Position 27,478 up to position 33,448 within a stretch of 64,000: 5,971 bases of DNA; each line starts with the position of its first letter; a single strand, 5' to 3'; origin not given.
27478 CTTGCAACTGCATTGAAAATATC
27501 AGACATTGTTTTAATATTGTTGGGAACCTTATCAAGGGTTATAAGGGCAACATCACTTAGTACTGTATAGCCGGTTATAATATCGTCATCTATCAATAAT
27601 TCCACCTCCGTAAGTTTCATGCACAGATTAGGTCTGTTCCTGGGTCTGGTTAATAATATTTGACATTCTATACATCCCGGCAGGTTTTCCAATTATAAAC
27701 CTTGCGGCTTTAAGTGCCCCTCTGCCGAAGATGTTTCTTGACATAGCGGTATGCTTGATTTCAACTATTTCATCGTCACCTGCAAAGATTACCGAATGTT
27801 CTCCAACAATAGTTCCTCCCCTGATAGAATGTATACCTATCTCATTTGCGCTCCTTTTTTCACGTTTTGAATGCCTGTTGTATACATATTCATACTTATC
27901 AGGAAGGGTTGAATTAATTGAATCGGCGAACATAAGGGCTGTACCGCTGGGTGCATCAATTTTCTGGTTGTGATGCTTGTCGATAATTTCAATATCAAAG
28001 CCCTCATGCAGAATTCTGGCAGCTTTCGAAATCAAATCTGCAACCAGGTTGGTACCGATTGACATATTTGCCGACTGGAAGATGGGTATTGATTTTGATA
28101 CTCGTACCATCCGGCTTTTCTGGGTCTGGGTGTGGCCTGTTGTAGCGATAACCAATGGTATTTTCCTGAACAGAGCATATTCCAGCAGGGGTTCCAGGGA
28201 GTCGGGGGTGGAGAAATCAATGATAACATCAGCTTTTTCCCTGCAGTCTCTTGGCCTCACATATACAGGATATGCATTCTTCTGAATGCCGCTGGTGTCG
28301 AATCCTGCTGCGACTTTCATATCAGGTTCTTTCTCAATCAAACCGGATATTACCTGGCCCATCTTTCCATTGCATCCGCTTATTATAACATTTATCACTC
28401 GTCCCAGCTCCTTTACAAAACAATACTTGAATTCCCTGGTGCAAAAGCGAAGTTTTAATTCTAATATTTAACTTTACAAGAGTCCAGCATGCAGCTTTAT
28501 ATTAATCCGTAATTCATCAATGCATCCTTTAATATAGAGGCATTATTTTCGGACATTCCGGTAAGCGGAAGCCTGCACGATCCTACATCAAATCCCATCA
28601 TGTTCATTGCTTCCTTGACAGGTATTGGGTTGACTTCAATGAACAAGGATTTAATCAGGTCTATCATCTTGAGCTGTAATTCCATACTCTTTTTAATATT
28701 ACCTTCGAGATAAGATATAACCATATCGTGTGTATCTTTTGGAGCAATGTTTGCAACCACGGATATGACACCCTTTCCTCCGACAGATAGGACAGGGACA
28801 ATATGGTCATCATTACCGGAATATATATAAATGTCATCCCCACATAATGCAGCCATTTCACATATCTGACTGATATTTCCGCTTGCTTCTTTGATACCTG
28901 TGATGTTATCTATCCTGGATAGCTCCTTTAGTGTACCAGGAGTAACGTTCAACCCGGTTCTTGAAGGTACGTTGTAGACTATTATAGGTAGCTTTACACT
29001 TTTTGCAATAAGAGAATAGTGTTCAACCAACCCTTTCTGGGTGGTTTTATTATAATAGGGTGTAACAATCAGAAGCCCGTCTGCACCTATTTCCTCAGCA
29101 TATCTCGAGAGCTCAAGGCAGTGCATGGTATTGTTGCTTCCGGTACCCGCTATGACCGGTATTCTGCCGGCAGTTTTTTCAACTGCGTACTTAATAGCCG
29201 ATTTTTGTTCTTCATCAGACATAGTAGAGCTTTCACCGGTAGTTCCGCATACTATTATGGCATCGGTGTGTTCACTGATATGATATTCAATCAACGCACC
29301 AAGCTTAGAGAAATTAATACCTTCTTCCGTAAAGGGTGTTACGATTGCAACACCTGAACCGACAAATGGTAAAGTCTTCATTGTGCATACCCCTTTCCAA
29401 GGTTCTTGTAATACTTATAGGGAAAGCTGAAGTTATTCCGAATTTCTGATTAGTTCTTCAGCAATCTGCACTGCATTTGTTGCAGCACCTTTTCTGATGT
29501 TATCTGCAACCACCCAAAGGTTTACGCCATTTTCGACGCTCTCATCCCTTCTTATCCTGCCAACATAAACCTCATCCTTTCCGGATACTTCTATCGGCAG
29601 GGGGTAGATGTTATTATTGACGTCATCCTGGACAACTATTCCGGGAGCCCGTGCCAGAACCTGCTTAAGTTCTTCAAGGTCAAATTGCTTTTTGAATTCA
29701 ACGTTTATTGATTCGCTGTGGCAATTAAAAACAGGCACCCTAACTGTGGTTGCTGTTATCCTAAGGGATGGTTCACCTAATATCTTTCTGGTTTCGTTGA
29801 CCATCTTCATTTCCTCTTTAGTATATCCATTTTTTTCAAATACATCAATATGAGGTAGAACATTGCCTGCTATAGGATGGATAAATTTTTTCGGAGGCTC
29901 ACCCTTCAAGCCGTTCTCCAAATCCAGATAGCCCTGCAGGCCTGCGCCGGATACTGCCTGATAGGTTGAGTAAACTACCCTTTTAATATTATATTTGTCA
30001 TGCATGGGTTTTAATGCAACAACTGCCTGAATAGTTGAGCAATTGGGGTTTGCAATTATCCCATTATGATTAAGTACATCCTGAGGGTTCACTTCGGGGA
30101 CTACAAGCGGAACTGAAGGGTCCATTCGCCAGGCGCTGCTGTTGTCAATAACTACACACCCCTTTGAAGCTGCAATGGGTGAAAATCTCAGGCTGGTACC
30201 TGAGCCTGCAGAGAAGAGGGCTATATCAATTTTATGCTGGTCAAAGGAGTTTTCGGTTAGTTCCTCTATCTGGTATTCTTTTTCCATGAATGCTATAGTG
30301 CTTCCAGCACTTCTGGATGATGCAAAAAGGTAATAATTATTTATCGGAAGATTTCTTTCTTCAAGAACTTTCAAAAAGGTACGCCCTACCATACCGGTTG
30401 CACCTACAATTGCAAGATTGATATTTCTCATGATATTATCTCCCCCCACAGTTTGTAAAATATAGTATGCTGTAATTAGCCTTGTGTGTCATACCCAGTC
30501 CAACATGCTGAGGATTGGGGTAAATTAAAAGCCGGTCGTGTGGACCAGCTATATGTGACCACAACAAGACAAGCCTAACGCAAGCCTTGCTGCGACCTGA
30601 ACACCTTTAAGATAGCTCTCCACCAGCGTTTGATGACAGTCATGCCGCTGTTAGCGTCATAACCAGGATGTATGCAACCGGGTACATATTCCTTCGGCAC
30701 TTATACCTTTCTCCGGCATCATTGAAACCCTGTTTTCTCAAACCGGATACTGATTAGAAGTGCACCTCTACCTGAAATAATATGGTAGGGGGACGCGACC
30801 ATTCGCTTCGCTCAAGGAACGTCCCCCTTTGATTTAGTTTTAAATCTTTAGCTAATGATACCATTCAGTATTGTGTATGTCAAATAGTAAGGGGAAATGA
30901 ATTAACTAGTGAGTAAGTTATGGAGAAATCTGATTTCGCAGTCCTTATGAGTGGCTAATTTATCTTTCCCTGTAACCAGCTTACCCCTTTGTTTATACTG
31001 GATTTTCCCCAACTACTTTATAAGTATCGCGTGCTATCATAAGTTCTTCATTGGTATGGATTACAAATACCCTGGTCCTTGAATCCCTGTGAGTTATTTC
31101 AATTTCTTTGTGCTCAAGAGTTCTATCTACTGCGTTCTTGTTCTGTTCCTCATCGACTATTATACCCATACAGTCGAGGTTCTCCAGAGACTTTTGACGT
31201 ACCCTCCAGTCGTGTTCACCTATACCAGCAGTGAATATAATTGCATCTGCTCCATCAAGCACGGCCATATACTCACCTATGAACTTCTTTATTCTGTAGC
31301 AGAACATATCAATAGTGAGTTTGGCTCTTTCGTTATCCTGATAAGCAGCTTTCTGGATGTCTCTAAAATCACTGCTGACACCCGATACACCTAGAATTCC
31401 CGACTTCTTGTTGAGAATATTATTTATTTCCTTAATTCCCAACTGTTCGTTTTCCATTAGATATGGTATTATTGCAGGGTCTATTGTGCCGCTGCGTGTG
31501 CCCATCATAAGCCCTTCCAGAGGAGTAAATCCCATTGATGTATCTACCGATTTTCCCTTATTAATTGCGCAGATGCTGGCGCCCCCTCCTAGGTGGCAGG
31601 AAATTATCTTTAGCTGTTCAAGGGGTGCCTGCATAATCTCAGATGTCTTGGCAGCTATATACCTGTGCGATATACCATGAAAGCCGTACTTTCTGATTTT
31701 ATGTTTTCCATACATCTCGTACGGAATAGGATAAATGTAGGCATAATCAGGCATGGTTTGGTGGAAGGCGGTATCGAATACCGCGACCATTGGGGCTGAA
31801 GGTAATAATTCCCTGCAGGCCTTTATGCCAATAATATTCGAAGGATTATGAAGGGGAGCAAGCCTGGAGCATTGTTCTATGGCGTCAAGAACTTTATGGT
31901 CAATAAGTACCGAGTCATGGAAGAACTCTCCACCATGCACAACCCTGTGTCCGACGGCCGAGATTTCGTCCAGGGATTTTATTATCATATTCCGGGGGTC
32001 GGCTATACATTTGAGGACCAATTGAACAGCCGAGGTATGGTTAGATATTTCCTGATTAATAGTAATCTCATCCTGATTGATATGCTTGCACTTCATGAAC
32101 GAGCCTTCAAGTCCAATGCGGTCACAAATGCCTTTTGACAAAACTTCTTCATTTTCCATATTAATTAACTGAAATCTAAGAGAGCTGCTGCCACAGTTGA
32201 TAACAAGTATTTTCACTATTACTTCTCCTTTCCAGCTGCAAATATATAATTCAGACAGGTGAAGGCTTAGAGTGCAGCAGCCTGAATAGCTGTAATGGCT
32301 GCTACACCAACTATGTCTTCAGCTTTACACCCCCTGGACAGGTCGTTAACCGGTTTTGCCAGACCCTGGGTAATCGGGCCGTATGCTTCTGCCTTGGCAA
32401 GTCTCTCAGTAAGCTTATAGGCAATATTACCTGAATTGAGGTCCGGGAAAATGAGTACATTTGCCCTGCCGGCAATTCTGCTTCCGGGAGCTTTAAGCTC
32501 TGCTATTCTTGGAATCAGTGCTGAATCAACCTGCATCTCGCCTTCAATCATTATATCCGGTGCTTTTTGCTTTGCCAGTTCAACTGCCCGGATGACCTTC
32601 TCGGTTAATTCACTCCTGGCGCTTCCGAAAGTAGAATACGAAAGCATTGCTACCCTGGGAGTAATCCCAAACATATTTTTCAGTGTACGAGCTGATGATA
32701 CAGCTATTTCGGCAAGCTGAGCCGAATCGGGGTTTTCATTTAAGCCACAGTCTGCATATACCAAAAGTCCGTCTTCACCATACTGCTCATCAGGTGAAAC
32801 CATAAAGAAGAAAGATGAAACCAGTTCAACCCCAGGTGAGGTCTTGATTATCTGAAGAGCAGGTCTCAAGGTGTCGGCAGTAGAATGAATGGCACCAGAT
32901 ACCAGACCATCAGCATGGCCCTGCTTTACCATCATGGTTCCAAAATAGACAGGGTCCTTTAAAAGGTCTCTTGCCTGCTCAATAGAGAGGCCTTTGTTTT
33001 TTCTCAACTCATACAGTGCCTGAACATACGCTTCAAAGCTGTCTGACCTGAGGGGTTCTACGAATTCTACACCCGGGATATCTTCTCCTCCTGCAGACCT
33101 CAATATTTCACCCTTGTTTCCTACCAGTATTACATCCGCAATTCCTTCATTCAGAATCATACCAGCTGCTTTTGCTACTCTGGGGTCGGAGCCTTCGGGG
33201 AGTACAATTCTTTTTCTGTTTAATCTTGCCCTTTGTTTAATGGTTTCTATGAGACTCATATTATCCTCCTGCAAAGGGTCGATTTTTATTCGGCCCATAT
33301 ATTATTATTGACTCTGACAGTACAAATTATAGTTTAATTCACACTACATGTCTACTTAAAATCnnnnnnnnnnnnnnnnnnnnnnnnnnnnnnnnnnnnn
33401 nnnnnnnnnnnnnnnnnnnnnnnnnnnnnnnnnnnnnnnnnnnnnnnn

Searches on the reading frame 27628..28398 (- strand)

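Call 26: search_protein_families(library=pfam, proteins=[window:27628-28398:-], max_evalue=0.001)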
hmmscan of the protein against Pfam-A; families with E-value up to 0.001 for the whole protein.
window:27628-28398:- (256 aa): 2 families
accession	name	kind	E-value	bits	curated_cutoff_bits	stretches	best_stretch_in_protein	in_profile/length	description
PF05173.19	DapB_C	-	1e-44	151.9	27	1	115-248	1-120/121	Dihydrodipicolinate reductase, C-terminus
PF01113.26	DapB_N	-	9.9e-27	93.9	25.6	1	2-112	1-124/124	Dihydrodipicolinate reductase, N-terminus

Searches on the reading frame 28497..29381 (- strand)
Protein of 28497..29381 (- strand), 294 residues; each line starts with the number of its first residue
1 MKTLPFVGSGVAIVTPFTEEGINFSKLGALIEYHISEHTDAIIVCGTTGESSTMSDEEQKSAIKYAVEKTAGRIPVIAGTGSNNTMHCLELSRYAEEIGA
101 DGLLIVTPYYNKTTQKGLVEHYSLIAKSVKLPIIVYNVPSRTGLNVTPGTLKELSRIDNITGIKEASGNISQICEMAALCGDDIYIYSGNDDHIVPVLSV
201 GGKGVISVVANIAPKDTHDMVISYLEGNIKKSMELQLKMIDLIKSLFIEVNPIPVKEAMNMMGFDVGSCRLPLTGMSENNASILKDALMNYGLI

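Call 26: search_protein_families(library=pfam, proteins=[window:28497-29381:-], max_evalue=0.001)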
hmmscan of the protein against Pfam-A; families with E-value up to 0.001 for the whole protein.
window:28497-29381:- (294 aa): 1 family
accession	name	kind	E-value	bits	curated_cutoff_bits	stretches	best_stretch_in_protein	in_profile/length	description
PF00701.28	DHDPS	-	3.6e-94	315.2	22.1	1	6-288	2-286/289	Dihydrodipicolinate synthetase family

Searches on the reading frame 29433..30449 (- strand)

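Call 26: search_protein_families(library=pfam, proteins=[window:29433-30449:-], max_evalue=0.001)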
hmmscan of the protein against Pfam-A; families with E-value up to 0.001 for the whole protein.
window:29433-30449:- (338 aa): 3 families
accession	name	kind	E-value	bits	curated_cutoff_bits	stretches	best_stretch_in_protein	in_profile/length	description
PF02774.23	Semialdhyde_dhC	-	2.4e-52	178.2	26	1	146-320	1-184/184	Semialdehyde dehydrogenase, dimerisation domain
PF01118.30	Semialdhyde_dh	-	3.6e-34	118.2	26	1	12-126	2-119/121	Semialdehyde dehydrogenase, NAD binding domain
PF02800.25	Gp_dh_C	-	0.0003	20.8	24.4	0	221-269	62-110/158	Glyceraldehyde 3-phosphate dehydrogenase, C-terminal domain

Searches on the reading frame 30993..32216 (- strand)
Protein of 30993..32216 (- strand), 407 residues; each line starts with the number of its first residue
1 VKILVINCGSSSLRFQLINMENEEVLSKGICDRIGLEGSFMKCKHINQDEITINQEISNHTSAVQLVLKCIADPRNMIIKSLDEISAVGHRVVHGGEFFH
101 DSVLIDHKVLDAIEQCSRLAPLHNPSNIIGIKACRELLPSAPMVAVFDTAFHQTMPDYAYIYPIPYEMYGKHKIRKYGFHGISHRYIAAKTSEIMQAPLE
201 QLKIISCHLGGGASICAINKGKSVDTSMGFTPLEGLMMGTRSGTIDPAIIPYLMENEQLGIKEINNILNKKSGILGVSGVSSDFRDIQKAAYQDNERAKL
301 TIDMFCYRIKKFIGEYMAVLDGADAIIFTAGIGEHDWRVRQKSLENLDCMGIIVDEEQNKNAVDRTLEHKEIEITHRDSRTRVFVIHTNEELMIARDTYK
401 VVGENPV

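Call 26: search_protein_families(library=pfam, proteins=[window:30993-32216:-], max_evalue=0.001)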
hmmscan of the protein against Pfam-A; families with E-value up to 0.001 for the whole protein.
window:30993-32216:- (407 aa): 1 family
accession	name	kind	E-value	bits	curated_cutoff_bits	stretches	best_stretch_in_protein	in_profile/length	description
PF00871.23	Acetate_kinase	-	3.1e-155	517.1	22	1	2-396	1-392/392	Acetokinase family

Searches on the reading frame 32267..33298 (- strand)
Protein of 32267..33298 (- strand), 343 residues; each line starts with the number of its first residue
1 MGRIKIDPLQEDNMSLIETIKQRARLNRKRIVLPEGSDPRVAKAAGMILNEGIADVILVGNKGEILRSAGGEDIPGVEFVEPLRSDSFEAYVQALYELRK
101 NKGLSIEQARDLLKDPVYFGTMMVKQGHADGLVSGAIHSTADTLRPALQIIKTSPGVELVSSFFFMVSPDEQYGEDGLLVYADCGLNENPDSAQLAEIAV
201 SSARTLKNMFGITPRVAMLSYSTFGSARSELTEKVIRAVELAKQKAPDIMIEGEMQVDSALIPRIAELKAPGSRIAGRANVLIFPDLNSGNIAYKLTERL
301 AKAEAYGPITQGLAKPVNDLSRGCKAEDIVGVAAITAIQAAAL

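Call 26: search_protein_families(library=pfam, proteins=[window:32267-33298:-], max_evalue=0.001)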
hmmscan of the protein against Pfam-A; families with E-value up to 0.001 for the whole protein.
window:32267-33298:- (343 aa): 1 family
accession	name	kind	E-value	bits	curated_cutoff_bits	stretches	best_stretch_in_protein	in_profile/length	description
PF01515.24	PTA_PTB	-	1.7e-129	432.2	24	1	16-337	2-319/319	Phosphate acetyl/butaryl transferase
